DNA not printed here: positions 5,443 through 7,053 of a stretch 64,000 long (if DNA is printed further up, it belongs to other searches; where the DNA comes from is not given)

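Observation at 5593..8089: tRNA-Lys-adjacent two-gene operon: AlbA_2/Schlafen-like protein plus unknown 436-aa partner, a candidate novel defence module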

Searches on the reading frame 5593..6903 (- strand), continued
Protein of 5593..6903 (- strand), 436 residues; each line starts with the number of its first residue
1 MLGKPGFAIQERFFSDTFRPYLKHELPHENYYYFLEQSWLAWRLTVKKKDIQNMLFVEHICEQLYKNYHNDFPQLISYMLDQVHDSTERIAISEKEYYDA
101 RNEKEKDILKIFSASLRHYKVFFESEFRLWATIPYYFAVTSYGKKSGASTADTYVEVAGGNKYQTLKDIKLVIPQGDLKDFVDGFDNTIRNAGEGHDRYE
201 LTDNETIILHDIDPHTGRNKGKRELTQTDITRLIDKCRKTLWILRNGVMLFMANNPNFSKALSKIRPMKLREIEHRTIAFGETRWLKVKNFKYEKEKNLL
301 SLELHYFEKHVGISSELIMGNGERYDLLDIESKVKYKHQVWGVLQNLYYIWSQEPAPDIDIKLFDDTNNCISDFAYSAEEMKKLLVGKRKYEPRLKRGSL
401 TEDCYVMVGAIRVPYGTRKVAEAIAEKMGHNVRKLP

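Call 33: find_related_loci(query=A1, collection=genome_contigs, flank=8000)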
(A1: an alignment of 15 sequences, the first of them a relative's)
Query A1 (436 aa) in genome_contigs; peptide patterns used: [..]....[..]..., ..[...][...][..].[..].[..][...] (x = any residue, [..] = any of these).
70 stretches matched a pattern; 5 encode a relative of the query (tblastn E <= 1e-3); 5 distinct loci.
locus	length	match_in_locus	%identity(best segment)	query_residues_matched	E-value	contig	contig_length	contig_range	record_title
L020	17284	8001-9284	40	3-432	6e-116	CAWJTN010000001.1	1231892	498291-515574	MAG: Candidatus Roizmanbacteria bacterium isolate MFD04408.bin.1.61 genome assembly, contig: contig_30883, whole genome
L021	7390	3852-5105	38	5-423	5e-94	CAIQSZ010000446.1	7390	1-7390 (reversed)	MAG: uncultured Elusimicrobia bacterium isolate I2_bin-066 genome assembly, contig: bin-066:446/493, whole genome shotgu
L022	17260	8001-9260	35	6-424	8e-88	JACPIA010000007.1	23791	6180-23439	MAG: Candidatus Vogelbacteria bacterium isolate NC_groundwater_428_Ag_B-0.1um_43_89 GD18-4_B1_scaffold_1614515, whole ge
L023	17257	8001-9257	35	7-424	2e-87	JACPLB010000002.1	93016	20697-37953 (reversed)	MAG: Candidatus Kaiserbacteria bacterium isolate NC_groundwater_510_Ag_S-0.1um_48_15 S35_SO-1_scaffold_155951, whole gen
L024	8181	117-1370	36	7-424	9e-89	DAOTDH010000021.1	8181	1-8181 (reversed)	MAG TPA_asm: Candidatus Paceibacterota bacterium isolate AMR_MDS_3160 NODE_6192_length_8181_cov_3.427517, whole genome s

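Call 38: search_solved_structures(query=A1, max_evalue=10, show_alignments=2)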
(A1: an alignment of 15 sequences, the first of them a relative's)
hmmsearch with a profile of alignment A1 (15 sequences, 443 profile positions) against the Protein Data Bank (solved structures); distinct sequences matched with E-value up to 10: 7.
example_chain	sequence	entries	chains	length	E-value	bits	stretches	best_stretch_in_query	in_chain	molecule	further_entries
5myj_AR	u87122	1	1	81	0.26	13.1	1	375-419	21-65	30S ribosomal protein S18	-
8rd8_R3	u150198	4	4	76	0.41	12.5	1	375-419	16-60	Small ribosomal subunit protein bS18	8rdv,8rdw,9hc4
7nhn_s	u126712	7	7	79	0.44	12.3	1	374-419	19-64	30S ribosomal protein S18 | Small ribosomal subunit protein bS18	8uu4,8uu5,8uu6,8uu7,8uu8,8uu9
5li0_r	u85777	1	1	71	0.66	11.8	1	375-419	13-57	30S ribosomal protein S18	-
5nd8_r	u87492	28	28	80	0.89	11.3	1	375-419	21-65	30S ribosomal protein S18 | Small ribosomal subunit protein bS18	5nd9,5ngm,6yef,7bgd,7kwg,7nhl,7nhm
5tcu_S9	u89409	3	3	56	1.1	11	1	377-419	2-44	30S ribosomal protein S18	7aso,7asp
6o8w_r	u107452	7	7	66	1.1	11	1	375-419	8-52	30S ribosomal protein S18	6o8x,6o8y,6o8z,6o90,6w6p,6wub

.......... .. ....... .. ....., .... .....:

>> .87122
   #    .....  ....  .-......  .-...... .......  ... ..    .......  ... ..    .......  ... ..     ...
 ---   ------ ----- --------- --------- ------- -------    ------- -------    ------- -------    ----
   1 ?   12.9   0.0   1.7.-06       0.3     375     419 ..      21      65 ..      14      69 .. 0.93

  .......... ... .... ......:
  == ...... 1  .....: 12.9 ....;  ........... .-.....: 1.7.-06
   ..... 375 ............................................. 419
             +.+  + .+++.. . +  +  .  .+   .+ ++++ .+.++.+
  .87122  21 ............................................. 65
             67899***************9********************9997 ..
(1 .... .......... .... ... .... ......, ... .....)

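Call 44: search_protein_families(library=pfam, alignment_id=A1, max_evalue=10)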
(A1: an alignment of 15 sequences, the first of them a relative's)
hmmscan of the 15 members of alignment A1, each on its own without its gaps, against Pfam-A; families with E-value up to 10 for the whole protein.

A. member 1, P0001 (436 aa): 0 families

B. families by the number of members that match (of 15 scanned): 11 families
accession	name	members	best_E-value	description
PF02903.20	Alpha-amylase_N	2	1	Alpha amylase, N-terminal ig-like domain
PF08861.15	DUF1828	1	0.027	Domain of unknown function DUF1828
PF24597.1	TPR_DOP1_M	1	0.032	DOP1 middle TPR domain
PF25300.1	Fn3_Dep-1_3rd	1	0.065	Dep-1 third Fn3-like domain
PF23875.1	DUF7229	1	0.071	Domain of unknown function (DUF7229)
PF25689.1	HHV_U21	1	0.083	Human herpesvirus U21 glycoprotein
PF08665.17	PglZ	1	0.11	PglZ domain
PF18400.7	Thioredoxin_12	1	0.13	Thioredoxin-like domain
PF22266.2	DUF6953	1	0.14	Family of unknown function (DUF6953)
PF13976.11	gag_pre-integrs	1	0.24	GAG-pre-integrase domain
PF09340.15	NuA4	1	0.41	Histone acetyltransferase subunit NuA4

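Call 48: fold_search(model_id=the predicted structure, library=pdb)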
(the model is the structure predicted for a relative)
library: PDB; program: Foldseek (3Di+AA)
matches with E <= 10: 168; with E <= 0.001: 0
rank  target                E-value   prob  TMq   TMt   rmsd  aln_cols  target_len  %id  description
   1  8f6i_A                3.5e-01  0.13  0.13  0.19  22.2       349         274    7  Cryo-EM structure of a Zinc-loaded symmetrical D70A mutant of the YiiP-Fab complex (released 2023-02-08)
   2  8j7x_A                4.1e-01  0.11  0.15  0.19  22.6       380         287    9  Cryo-EM structure of hZnT7DeltaHis-loop-Fab complex in zinc-unbound state, determined in outward-facing conformation (released 2023-09-20)
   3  8f6f_A                4.5e-01  0.10  0.13  0.20  21.0       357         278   10  Cryo-EM structure of a Zinc-loaded D51A mutant of the YiiP-Fab complex (released 2023-02-08)
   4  8xma_A                5.2e-01  0.10  0.13  0.18  20.9       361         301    6  Cryo-EM structure of human ZnT1 WT, in the presence of zinc, determined in an outward-facing conformation (released 2024-10-30)
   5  8itl_R                5.5e-01  0.28  0.20  0.28  15.5       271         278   11  Cryo-EM structure of GIPR splice variant 1 (SV1) in complex with Gs protein (released 2023-10-18)
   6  8j7v_A                5.5e-01  0.06  0.11  0.15  22.8       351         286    9  Cryo-EM structure of hZnT7-Fab complex in zinc-unbound state, determined in heterogeneous conformations- one subunit i (released 2023-09-20)
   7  4ftf                  6.3e-01  0.66  0.13  0.46  10.9       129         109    7  Structure of the Type II secretion system pilotin AspS from Vibrio cholerae (released 2012-11-28)
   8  8j80_B                7.7e-01  0.06  0.12  0.16  23.1       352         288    7  Cryo-EM structure of hZnT7-Fab complex in zinc state 1, determined in heterogeneous conformations- one subunit in an i (released 2023-09-20)
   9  2eb0_A                8.1e-01  0.23  0.13  0.18  14.1       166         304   10  Crystal structure of Methanococcus jannaschii putative family II inorganic pyrophosphatase (released 2007-08-07)
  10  6i2v                  8.9e-01  0.51  0.13  0.41   7.4       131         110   13  Pilotin from Vibrio vulnificus type 2 secretion system, EpsS. (released 2019-04-10)
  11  5vrf_A                8.9e-01  0.07  0.13  0.18  20.2       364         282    8  CryoEM Structure of the Zinc Transporter YiiP from helical crystals (released 2018-03-14)
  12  8dre_F                1.0e+00  0.03  0.08  0.06  33.1       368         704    9  LRRC8A:C conformation 2 (oblong) (released 2023-03-08)
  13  9cef_A                1.2e+00  0.06  0.10  0.16  30.0       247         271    7  Caulobacter crescentus FljN flagellar filament (symmetrized) (released 2024-08-28)
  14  9kzw_A                1.2e+00  0.06  0.13  0.17  22.1       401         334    7  structure of hZnT1 in apo state (released 2025-09-24)
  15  8rpx_B                1.3e+00  0.16  0.10  0.25  14.3       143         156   10  NhoI restriction endonuclease in complex with quadruply methylated DNA target (released 2024-07-17)
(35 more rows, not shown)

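Call 49: search_protein_representatives(alignment_id=A1)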
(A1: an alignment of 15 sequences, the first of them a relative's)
Query: 15 sequences, 443 profile positions. Proteins with E-value up to 0.001 (for the whole library): 100; up to 1e-10: 86; up to 1e-30: 70. The best 100 are listed.
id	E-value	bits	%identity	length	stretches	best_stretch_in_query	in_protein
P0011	1.1e-192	657.1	-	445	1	1-441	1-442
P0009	1.6e-187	640.0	-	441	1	1-440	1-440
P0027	2.8e-185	632.6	-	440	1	8-438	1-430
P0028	1.3e-158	544.7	-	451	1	1-440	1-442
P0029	6.0e-155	532.7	-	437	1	1-435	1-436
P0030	6.3e-149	512.8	-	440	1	3-438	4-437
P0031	2.7e-144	497.5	-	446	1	1-427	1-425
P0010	3.6e-142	490.5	-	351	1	1-351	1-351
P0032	2.3e-140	484.6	-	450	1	1-434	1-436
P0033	2.1e-137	474.8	-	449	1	1-439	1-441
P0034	2.7e-137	474.5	-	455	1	1-438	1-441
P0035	6.8e-127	440.2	-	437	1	1-439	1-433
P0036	1.9e-126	438.7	-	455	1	9-437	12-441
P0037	4.3e-125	434.3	-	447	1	9-435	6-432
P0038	7.7e-125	433.4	-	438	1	3-440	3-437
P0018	1.2e-57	212.0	-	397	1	266-441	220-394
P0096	3.3e-20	88.6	-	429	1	14-401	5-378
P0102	9.5e-13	64.0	-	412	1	106-371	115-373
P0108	1.0e-09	54.0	-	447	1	73-401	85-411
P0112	1.7e-07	46.7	-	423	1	137-383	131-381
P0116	2.3e-05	39.7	-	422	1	116-395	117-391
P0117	8.6e-05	37.8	-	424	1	185-390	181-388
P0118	2.2e-04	36.5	-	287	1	186-330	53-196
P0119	2.6e-04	36.2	-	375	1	85-328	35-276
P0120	2.6e-04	36.2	-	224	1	184-326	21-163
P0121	3.4e-04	35.8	-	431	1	115-394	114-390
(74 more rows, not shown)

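Call 50: search_protein_families(library=pfam, proteins=[P0096, P0102, P0108, P0112, P0116, P0117, P0118, P0119, P0120, P0121], max_evalue=1)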
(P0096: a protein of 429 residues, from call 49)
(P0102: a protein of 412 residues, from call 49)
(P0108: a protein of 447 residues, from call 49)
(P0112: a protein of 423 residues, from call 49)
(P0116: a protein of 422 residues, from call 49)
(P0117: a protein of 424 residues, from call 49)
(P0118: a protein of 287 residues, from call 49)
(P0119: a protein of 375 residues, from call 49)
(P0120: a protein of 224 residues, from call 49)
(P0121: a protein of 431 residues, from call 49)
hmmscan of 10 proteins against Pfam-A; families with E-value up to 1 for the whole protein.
P0096 (429 aa): 1 family
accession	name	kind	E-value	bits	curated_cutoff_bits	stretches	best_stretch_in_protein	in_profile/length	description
PF15517.12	TBPIP_N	-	0.081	13.4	27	0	258-284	3-29/100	TBP-interacting protein N-terminus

P0102 (412 aa): 1 family
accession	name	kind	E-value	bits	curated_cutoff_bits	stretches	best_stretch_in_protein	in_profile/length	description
PF23277.2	Ig_Dlec1_1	-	0.17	12.5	29.7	1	73-127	43-90/105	Deleted in lung and esophageal cancer protein 1 Ig domain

P0108 (447 aa): 1 family
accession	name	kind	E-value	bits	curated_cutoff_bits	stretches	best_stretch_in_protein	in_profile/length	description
PF18736.6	pEK499_p136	-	0.037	14.2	26.6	1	202-265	88-140/152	HEPN pEK499 p136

P0112 (423 aa): 2 families
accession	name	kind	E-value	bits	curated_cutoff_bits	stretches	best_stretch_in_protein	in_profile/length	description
PF07303.18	Occludin_ELL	-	0.079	14.2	31.2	1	13-89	15-91/101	Occludin homology domain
PF18425.6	CspB_prodomain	-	0.16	12.4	25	1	299-366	3-69/89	Csp protease B prodomain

P0116 (422 aa): 1 family
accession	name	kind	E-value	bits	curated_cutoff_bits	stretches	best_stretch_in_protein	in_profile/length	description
PF10474.15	Syndetin_C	-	0.025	14.6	38.4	0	273-308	75-110/234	Syndetin, C-terminal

P0117 (424 aa): 2 families
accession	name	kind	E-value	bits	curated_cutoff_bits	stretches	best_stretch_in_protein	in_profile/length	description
PF00647.24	EF1G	-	0.077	13.3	23.3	1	5-57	5-55/107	Elongation factor 1 gamma, conserved domain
PF18736.6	pEK499_p136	-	0.22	11.7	26.6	0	187-234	88-138/152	HEPN pEK499 p136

P0118 (287 aa): 1 family
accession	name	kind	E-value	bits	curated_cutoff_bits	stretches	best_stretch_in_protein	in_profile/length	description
PF18736.6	pEK499_p136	-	0.039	14.1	26.6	1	21-76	52-108/152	HEPN pEK499 p136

P0119 (375 aa): 0 families

P0120 (224 aa): 1 family
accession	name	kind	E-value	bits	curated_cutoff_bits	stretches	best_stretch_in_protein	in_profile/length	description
PF18736.6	pEK499_p136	-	0.16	12.1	26.6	1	26-73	86-137/152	HEPN pEK499 p136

P0121 (431 aa): 1 family
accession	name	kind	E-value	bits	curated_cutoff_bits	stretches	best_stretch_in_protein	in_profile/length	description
PF24530.1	DUF7597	-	0.07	13.3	27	1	343-390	52-99/125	Domain of unknown function (DUF7597)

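Call 55: search_solved_structures(query=A2, max_evalue=10, show_alignments=3)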
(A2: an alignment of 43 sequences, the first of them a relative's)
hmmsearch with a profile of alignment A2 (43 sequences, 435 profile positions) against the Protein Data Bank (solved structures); distinct sequences matched with E-value up to 10: 0.

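Call 62: find_related_loci(query=A1, collection=viral_contigs, flank=8000)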
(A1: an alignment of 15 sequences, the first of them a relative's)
Query A1 (436 aa) in viral_contigs; peptide patterns used: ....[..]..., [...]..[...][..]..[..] (x = any residue, [..] = any of these).
156 stretches matched a pattern, but none encodes a relative of the query by tblastn (E <= 1e-3).

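Call 66: find_related_loci(query=A1, collection=metagenome_contigs, flank=6000)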
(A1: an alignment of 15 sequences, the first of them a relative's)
Query A1 (436 aa) in metagenome_contigs; peptide patterns used: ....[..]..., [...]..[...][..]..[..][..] (x = any residue, [..] = any of these).
600 stretches matched a pattern (row limit reached: there are more); 11 encode a relative of the query (tblastn E <= 1e-3); 11 distinct loci.
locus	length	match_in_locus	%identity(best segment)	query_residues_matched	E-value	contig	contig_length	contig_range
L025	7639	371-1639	40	2-424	6e-108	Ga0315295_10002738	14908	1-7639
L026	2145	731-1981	36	5-422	3e-95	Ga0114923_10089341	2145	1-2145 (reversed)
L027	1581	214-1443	37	7-416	1e-95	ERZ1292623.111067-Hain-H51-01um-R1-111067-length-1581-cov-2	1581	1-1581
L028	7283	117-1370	36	7-424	9e-89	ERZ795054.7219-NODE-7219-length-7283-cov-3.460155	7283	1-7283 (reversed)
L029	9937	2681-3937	34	7-424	2e-85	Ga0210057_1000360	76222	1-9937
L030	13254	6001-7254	34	7-424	7e-84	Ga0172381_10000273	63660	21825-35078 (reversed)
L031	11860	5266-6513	33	3-417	4e-79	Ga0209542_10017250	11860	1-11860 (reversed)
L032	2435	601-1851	32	8-422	5e-78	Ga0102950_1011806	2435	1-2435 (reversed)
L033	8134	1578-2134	64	1-186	3e-66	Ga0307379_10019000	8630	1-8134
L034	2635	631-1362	33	190-432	4e-39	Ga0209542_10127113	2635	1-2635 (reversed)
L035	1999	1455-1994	37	6-187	5e-37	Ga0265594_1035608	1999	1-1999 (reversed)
